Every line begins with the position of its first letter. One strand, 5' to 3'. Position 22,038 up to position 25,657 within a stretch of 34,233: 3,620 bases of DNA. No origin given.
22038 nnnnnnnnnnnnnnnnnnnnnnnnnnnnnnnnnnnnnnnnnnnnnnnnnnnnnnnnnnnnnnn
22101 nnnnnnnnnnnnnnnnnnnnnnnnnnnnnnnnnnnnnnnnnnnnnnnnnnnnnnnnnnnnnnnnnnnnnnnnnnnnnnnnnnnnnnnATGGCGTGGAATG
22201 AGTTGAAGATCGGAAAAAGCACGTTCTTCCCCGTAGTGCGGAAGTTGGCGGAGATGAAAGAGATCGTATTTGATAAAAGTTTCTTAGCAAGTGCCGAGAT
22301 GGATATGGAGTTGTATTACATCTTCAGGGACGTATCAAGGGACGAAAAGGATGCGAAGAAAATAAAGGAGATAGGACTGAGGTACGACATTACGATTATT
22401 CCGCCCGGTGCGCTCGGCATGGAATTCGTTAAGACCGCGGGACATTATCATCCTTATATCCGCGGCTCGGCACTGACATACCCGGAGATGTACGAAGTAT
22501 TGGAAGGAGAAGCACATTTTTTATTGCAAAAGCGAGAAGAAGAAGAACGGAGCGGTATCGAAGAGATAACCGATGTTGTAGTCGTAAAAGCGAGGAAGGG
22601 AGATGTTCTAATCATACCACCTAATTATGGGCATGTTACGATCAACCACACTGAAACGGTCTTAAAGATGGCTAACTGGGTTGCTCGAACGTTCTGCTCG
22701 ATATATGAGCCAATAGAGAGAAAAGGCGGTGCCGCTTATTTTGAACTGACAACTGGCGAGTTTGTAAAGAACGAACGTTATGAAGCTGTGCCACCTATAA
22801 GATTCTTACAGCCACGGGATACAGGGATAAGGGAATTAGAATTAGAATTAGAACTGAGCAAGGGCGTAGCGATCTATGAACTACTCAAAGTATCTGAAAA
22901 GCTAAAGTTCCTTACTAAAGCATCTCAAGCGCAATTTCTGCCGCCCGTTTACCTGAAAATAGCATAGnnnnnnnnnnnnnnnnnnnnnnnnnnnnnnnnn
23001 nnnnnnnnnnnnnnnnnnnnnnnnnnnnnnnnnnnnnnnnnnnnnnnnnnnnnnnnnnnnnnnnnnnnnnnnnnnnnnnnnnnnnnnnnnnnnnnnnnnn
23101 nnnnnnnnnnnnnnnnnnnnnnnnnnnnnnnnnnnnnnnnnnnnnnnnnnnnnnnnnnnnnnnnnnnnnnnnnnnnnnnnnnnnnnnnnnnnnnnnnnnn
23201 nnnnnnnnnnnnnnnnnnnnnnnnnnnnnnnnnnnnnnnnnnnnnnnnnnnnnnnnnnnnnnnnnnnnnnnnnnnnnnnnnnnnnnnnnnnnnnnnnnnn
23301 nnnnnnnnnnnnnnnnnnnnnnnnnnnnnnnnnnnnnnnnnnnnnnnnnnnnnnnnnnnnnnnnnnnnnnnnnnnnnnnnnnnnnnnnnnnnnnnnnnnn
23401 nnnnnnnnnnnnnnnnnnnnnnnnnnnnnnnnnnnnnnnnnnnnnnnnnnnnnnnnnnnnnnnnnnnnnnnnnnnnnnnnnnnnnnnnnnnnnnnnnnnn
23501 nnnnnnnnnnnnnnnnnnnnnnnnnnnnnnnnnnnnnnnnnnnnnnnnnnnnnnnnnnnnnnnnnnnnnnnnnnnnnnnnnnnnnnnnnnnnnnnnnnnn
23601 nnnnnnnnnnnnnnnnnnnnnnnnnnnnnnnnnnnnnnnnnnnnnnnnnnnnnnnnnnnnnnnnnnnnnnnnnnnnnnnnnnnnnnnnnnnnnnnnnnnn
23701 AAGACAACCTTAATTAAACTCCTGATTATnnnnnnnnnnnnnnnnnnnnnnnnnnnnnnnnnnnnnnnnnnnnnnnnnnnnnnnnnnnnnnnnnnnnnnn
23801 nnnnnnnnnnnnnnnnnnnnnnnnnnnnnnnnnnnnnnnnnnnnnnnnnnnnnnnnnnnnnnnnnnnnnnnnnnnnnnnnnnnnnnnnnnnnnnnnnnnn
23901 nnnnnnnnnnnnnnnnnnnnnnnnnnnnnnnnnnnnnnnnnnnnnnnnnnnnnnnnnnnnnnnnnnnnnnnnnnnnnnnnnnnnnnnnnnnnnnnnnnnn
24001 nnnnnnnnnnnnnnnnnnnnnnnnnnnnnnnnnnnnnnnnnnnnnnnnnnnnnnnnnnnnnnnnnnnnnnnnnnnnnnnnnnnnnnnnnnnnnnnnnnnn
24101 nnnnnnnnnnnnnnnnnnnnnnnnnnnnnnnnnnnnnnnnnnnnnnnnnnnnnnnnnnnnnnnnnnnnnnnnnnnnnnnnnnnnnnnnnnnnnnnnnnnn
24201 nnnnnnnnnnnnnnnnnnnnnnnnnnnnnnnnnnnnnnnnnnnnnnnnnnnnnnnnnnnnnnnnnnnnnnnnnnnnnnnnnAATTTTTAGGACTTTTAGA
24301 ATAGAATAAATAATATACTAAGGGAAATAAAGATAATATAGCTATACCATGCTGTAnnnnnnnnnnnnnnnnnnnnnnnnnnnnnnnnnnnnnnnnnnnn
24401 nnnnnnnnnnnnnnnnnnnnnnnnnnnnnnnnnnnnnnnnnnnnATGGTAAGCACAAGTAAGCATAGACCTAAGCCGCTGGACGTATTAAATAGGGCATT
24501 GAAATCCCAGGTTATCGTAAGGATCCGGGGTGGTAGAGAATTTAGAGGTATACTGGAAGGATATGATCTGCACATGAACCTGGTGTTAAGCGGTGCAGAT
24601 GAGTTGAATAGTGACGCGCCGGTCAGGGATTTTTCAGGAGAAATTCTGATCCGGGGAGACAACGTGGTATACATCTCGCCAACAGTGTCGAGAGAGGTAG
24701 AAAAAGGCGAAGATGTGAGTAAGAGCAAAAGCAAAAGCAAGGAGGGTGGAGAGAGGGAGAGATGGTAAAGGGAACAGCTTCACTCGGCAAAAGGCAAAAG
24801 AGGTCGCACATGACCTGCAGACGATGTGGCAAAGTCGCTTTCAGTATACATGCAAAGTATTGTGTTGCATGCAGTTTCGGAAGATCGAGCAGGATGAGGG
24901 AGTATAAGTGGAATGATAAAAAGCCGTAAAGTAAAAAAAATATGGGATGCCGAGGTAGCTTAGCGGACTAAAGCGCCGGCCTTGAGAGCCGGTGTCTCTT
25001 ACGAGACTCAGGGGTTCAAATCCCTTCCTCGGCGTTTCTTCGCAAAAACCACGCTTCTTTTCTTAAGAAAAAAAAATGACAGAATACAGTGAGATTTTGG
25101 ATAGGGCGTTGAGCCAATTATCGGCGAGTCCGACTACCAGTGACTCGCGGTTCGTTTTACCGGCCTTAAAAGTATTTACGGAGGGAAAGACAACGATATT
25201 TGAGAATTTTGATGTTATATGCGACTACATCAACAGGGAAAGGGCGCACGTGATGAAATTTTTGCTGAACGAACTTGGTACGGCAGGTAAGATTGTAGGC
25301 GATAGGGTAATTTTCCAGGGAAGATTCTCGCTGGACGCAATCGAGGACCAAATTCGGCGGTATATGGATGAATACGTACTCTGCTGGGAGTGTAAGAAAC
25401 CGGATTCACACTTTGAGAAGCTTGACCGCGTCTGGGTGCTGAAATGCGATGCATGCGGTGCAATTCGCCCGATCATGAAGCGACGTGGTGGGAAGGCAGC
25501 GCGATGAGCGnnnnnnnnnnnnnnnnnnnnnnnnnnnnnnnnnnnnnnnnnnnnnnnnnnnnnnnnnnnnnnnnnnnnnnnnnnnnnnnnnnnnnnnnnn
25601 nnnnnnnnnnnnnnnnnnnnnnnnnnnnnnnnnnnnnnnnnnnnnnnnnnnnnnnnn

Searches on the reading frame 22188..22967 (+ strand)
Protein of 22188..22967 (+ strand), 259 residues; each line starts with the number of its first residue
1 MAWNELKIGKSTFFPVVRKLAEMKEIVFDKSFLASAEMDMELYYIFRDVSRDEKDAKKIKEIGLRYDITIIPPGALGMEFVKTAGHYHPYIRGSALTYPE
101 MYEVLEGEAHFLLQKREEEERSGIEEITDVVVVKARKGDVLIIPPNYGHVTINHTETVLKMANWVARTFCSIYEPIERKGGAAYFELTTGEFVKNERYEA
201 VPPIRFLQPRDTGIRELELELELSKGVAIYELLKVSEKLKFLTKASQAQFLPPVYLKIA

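Call 77: search_solved_structures(query=window:22188-22967:+, show_alignments=1, max_evalue=0.00001)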
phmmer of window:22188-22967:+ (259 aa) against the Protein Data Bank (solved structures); distinct sequences matched with E-value up to 0.00001: 1.
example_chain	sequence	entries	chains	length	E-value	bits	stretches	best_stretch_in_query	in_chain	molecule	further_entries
1j3p_A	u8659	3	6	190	4.5e-07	32.9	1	17-156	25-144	Phosphoglucose Isomerase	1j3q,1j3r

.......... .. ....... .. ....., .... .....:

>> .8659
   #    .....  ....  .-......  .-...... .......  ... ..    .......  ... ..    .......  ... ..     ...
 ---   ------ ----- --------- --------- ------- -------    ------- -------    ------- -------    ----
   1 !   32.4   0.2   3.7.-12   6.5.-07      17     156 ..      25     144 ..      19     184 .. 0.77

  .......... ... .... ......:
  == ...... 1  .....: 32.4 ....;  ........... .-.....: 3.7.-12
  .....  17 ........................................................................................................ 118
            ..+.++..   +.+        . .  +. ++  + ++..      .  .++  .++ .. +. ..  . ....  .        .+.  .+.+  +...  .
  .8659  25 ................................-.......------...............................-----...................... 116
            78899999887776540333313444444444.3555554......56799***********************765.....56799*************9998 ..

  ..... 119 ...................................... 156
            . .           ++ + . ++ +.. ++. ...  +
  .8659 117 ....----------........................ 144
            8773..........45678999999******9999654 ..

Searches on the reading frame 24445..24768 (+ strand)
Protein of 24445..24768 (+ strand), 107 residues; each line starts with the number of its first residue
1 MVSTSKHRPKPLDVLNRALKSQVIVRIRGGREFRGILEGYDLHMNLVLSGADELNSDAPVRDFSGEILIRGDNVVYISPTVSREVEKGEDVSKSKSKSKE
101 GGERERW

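Call 80: search_solved_structures(query=window:24445-24768:+, show_alignments=1, max_evalue=1e-8)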
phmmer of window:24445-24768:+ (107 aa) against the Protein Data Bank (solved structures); distinct sequences matched with E-value up to 1e-8: 12.
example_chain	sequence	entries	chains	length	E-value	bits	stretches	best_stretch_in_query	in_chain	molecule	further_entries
1i4k_A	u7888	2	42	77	3.8e-25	91.1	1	9-81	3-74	PUTATIVE SNRNP SM-LIKE PROTEIN | PUTATIVE SNRNP SM-LIKE PROTEIN AF-SM1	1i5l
1i81_A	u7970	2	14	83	6.4e-21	77.5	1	9-79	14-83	PUTATIVE SNRNP SM-LIKE PROTEIN | SM-LIKE PROTEIN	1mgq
1jri_A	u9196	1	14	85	2.7e-20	75.5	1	8-78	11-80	Sm-like Archaeal Protein 1 (SmAP1)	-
1jbm_A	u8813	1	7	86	2.7e-20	75.5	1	8-78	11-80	PUTATIVE SNRNP SM-LIKE PROTEIN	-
1loj_A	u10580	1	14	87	2.8e-20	75.5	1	8-78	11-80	small nuclear ribonucleoprotein homolog (Sm-like)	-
1m8v_A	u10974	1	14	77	1.3e-16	63.7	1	9-80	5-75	PUTATIVE SNRNP SM-LIKE PROTEIN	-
1h64_1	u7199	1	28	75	1.4e-16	63.6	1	10-80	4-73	SNRNP SM-LIKE PROTEIN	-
1th7_A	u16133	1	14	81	4.1e-15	58.9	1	14-80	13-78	Small nuclear riboprotein protein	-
6tfl_A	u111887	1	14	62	7.5e-12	48.4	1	10-53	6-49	RNA-binding protein Lsm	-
5mki_A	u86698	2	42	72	1.9e-10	43.9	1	9-78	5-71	Like-Sm ribonucleoprotein core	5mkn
1i8f_A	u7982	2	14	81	3.6e-10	43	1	15-80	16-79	PUTATIVE SNRNP SM-LIKE PROTEIN | small nuclear ribonucleoprotein homolog (Sm-like)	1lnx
3jb9_I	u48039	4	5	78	7.2e-09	38.8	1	9-79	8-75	Small nuclear ribonucleoprotein F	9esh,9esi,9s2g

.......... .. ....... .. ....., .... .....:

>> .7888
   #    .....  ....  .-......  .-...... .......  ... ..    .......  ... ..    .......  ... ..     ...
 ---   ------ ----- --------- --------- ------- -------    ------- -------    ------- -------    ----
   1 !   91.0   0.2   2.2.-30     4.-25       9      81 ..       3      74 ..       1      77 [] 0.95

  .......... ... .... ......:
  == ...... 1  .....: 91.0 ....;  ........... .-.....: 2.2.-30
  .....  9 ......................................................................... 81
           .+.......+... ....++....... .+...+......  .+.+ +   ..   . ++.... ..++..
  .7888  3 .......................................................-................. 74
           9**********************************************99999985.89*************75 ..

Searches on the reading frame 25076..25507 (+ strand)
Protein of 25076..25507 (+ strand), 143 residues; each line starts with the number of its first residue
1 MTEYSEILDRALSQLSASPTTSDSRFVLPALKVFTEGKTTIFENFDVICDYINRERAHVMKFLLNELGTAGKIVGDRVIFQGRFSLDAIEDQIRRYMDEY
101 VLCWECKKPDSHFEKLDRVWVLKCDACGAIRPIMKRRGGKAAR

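Call 24: find_encoding_contigs(protein=window:25076-25507:+, flank=10000, max_places=10)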
Protein window:25076-25507:+ (143 aa): 3 contigs read that carry it; 3 places shown.
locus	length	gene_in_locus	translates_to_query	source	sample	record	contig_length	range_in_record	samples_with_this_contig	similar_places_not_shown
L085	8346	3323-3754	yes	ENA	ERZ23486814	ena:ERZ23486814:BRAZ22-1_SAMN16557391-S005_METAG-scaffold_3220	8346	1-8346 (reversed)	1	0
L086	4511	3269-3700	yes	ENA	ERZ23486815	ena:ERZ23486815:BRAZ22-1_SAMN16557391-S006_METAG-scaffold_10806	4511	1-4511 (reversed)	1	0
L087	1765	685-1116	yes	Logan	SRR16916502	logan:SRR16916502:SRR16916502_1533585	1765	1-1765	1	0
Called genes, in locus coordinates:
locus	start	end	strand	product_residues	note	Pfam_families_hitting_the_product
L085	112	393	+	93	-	PF00708:Acylphosphatase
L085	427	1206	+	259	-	PF06560:GPI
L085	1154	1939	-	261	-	PF01946:Thi4, PF00890:FAD_binding_2 (weak), PF01266:DAO (faint), PF01494:FAD_binding_3, PF03486:HI0933_like (weak), PF07992:Pyr_redox_2 (weak), PF12831:FAD_oxidored, PF13450:NAD_binding_8 (weak)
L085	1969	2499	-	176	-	PF00827:Ribosomal_L15e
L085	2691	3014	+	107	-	PF01423:LSM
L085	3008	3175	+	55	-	PF01907:Ribosomal_L37e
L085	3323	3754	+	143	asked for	PF01873:eIF-5_eIF-2B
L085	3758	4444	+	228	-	PF02811:PHP, PF13263:PHP_C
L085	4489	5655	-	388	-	PF01979:Amidohydro_1, PF07969:Amidohydro_3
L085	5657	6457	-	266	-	PF00113:Enolase_C, PF13378:MR_MLE_C (weak)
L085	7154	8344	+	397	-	?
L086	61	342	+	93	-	PF00708:Acylphosphatase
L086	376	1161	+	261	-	PF06560:GPI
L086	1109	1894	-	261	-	PF01946:Thi4, PF00890:FAD_binding_2 (weak), PF01266:DAO (faint), PF01494:FAD_binding_3, PF03486:HI0933_like (weak), PF07992:Pyr_redox_2 (weak), PF12831:FAD_oxidored, PF13450:NAD_binding_8 (weak)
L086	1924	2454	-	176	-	PF00827:Ribosomal_L15e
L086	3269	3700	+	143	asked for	PF01873:eIF-5_eIF-2B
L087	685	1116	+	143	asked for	PF01873:eIF-5_eIF-2B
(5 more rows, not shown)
